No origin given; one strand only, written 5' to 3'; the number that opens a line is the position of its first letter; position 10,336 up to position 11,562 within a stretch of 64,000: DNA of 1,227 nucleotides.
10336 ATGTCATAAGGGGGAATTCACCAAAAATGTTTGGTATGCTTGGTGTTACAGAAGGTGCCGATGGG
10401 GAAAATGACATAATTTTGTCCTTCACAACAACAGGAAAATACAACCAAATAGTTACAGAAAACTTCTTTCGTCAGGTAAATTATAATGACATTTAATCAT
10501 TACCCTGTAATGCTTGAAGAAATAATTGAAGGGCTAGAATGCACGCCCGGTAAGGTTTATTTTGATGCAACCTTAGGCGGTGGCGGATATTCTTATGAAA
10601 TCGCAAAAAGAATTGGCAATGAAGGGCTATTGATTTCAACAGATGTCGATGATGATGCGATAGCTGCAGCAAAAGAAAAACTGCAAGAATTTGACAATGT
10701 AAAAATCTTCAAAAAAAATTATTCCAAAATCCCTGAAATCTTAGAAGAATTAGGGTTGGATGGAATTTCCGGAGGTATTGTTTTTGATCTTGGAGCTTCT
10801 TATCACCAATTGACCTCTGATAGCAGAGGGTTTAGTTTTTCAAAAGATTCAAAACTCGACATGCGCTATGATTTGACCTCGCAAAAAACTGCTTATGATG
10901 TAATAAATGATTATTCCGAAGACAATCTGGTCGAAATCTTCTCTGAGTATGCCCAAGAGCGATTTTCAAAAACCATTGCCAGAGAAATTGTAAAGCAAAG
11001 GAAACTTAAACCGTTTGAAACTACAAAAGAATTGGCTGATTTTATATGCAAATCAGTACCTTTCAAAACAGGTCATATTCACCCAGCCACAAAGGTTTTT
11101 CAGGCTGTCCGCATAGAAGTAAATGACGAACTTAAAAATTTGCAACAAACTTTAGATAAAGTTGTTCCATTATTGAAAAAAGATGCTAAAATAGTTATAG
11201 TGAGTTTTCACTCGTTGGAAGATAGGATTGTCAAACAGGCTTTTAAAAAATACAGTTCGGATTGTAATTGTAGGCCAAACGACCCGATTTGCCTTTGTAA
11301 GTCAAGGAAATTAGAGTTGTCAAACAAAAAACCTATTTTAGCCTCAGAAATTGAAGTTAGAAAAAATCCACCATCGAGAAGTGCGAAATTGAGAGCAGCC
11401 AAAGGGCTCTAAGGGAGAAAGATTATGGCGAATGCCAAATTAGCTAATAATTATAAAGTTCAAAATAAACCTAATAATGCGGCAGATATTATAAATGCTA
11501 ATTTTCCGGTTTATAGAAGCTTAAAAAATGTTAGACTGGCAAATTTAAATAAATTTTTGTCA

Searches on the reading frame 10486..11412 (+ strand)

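Call 72: search_protein_families(library=pfam, proteins=[window:10486-11412:+], max_evalue=0.00001)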
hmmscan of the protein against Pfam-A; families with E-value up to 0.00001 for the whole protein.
window:10486-11412:+ (308 aa): 2 families
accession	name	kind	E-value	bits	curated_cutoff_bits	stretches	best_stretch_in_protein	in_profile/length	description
PF01795.25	Methyltransf_5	-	1.1e-102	344.1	27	1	3-306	2-307/309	MraW methylase family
PF13847.12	Methyltransf_31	-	5.6e-06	26.6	27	0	22-88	4-72/145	Methyltransferase domain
